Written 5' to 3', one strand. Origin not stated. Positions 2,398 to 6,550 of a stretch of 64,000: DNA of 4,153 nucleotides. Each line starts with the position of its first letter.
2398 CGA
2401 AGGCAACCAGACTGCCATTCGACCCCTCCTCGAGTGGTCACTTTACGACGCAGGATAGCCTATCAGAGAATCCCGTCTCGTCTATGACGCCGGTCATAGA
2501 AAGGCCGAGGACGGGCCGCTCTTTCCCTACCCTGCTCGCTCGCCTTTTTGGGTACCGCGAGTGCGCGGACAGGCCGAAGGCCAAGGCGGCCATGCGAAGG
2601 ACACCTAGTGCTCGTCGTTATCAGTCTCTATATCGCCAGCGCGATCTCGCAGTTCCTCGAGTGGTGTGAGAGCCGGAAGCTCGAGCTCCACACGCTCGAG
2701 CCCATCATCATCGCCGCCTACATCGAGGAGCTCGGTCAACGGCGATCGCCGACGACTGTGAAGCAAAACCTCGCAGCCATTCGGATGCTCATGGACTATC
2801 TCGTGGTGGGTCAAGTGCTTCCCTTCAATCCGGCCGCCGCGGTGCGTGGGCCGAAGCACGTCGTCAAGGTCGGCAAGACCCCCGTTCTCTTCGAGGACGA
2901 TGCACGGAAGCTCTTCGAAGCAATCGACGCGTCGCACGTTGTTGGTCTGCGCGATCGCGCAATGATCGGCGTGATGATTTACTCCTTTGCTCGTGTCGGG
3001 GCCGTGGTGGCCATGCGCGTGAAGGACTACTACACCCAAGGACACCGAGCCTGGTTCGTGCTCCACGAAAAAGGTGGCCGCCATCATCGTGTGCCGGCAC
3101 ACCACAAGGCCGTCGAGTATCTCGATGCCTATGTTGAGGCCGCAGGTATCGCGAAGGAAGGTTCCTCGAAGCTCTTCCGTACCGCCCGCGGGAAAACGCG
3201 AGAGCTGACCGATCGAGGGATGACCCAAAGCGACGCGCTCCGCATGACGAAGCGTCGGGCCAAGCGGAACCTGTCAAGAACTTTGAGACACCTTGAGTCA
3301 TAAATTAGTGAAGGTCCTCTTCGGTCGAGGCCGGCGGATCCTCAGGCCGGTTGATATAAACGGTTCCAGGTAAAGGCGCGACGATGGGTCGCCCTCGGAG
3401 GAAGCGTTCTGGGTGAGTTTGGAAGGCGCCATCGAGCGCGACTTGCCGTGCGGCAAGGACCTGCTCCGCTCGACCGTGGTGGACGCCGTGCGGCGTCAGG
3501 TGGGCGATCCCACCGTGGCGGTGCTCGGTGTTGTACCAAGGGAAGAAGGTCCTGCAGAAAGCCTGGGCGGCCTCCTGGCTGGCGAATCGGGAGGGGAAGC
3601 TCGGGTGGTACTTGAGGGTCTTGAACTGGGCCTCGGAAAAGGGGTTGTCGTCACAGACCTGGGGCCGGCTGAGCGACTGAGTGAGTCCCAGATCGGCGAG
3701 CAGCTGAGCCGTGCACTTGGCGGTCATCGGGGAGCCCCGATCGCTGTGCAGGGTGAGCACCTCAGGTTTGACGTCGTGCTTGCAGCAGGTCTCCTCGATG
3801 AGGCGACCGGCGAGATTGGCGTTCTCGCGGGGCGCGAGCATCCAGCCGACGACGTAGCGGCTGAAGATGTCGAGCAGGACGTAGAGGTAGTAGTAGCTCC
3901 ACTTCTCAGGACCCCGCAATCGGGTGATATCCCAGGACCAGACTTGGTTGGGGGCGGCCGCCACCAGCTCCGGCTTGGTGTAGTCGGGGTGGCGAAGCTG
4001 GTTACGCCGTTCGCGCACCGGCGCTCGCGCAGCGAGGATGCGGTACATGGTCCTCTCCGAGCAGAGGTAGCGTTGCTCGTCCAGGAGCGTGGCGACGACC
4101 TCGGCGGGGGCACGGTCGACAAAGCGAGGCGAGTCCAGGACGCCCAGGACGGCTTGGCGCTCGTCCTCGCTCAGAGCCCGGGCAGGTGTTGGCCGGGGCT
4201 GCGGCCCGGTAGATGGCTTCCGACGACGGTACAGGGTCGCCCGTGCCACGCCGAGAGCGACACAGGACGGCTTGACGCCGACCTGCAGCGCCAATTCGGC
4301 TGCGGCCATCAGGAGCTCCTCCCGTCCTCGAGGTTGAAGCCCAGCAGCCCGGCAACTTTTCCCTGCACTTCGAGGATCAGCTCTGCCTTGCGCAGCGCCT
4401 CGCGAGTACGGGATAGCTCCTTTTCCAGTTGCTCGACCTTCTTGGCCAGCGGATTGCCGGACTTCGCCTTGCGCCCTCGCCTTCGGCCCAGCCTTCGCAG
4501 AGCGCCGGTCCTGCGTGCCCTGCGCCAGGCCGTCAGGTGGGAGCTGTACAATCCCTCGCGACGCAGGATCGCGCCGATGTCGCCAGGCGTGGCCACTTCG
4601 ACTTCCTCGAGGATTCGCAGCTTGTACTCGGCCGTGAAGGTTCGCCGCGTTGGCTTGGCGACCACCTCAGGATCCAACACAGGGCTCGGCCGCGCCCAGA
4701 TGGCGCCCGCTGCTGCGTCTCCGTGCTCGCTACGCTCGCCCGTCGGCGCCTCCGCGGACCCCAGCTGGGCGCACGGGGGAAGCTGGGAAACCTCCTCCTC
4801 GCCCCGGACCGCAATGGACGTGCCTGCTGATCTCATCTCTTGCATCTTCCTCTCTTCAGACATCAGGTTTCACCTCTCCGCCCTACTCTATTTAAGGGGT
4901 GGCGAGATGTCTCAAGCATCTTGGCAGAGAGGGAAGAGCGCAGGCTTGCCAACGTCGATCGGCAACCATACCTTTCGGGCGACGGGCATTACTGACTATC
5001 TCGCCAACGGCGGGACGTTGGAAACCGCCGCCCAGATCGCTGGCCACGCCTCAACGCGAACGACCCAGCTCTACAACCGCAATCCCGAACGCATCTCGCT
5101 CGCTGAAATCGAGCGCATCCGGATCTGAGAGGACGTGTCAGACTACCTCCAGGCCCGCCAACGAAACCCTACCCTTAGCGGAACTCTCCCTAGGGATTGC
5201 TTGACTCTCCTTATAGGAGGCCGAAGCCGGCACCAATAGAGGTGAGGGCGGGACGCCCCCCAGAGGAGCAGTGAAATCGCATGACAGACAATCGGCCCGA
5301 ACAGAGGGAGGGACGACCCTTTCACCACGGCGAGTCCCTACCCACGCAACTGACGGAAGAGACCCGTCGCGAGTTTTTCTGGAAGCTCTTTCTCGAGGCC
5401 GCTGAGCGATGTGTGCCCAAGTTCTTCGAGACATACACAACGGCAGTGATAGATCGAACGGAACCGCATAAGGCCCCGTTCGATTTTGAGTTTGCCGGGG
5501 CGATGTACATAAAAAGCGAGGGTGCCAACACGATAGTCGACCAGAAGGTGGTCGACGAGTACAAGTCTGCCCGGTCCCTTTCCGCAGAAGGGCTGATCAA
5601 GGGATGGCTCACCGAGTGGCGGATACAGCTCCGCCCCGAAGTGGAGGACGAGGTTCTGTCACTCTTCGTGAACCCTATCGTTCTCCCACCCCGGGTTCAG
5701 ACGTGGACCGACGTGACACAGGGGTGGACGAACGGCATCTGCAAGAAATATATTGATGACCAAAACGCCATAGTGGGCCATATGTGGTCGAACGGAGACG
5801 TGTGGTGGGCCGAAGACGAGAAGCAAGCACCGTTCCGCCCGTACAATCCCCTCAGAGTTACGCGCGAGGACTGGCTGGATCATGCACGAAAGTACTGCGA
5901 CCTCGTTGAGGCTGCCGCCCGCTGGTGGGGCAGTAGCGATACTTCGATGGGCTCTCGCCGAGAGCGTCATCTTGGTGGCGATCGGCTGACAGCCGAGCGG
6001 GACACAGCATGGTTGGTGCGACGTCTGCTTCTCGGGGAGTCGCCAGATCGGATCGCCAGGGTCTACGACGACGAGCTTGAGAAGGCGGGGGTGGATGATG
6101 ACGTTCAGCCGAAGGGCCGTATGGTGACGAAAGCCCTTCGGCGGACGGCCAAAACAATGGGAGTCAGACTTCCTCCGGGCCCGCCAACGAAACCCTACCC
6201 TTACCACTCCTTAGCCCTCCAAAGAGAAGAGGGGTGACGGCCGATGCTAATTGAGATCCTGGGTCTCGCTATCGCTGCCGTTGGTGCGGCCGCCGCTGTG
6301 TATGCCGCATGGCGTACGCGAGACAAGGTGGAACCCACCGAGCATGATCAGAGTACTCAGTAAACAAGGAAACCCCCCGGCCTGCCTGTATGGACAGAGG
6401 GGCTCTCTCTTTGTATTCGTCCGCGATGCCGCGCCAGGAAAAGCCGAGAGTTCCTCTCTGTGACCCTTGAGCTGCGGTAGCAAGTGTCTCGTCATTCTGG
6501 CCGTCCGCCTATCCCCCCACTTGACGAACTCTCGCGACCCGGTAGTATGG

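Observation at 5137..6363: Att-like 44-bp direct repeats bracket a low-GC orphan gene, followed by a 39-aa transmembrane peptide gene, next to a tyrosine recombinase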

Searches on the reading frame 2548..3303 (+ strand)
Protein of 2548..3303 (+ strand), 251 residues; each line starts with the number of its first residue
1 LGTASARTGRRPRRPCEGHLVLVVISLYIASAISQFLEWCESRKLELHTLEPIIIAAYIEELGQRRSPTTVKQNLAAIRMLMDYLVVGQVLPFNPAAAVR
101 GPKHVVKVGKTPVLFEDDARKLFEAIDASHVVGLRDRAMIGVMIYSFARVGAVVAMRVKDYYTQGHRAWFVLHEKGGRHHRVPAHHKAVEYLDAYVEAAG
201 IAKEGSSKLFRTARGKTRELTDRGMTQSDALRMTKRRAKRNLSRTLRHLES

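Call 9: search_protein_families(library=pfam, proteins=[window:2548-3303:+], max_evalue=0.1)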
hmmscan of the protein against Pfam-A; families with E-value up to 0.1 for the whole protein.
window:2548-3303:+ (251 aa): 4 families
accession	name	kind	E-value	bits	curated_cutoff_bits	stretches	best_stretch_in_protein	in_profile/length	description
PF00589.27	Phage_integrase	-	1.9e-09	37.9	27.1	1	114-240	3-120/172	Phage integrase family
PF02899.23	Phage_int_SAM_1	-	0.0014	19.3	22.3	1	33-86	26-80/83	Phage integrase, N-terminal SAM-like domain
PF13495.12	Phage_int_SAM_4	-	0.003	18.4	27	1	31-84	24-77/85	Phage integrase, N-terminal SAM-like domain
PF25195.1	DPC2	-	0.052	14.4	70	0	30-101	16-91/105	Diatom pyrenoid component 2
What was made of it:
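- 2548..3270 (+): N-terminal part of a plasmid-type tyrosine recombinase pseudogene. Phage_integrase 1.9e-9 (call 9).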

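Call 10: search_protein_families(library=ncbifam, proteins=[window:2548-3303:+], max_evalue=0.1)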
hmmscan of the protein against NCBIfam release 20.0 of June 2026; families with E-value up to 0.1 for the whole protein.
window:2548-3303:+ (251 aa): 6 families
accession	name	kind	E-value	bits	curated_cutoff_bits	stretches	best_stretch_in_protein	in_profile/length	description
TIGR02225.1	recomb_XerD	equivalog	2.9e-21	76.1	329.6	1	32-217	24-212/290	site-specific tyrosine recombinase XerD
TIGR02224.1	recomb_XerC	equivalog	1.6e-20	73.7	335.15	1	33-229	25-223/295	tyrosine recombinase XerC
NF001399.0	PRK00283.1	subfamily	2e-18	66.7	279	1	33-217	34-218/300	tyrosine recombinase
NF002331.0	PRK01287.1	subfamily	1.9e-16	60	371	1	33-241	54-271/365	site-specific tyrosine recombinase XerC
NF040815.2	recomb_XerA_Arch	equivalog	1.3e-09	38.1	220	1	31-226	22-197/263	site-specific tyrosine recombinase/integron integrase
NF003462.0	PRK05084.1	equivalog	0.00014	20.7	267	1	135-221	196-284/360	tyrosine recombinase XerS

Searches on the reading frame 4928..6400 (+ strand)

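Call 67: search_protein_families(library=pfam, proteins=[L010:3774-4952:+, L010:5291-6178:+], max_evalue=0.01)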
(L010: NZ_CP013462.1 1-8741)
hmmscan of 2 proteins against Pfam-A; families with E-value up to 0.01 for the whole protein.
L010:3774-4952:+ (392 aa): 0 families

L010:5291-6178:+ (295 aa): 1 family
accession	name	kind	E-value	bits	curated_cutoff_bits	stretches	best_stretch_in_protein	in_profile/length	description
PF09407.15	AbiEi_1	-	0.0091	16.7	22.2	0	193-251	85-141/142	AbiEi antitoxin C-terminal domain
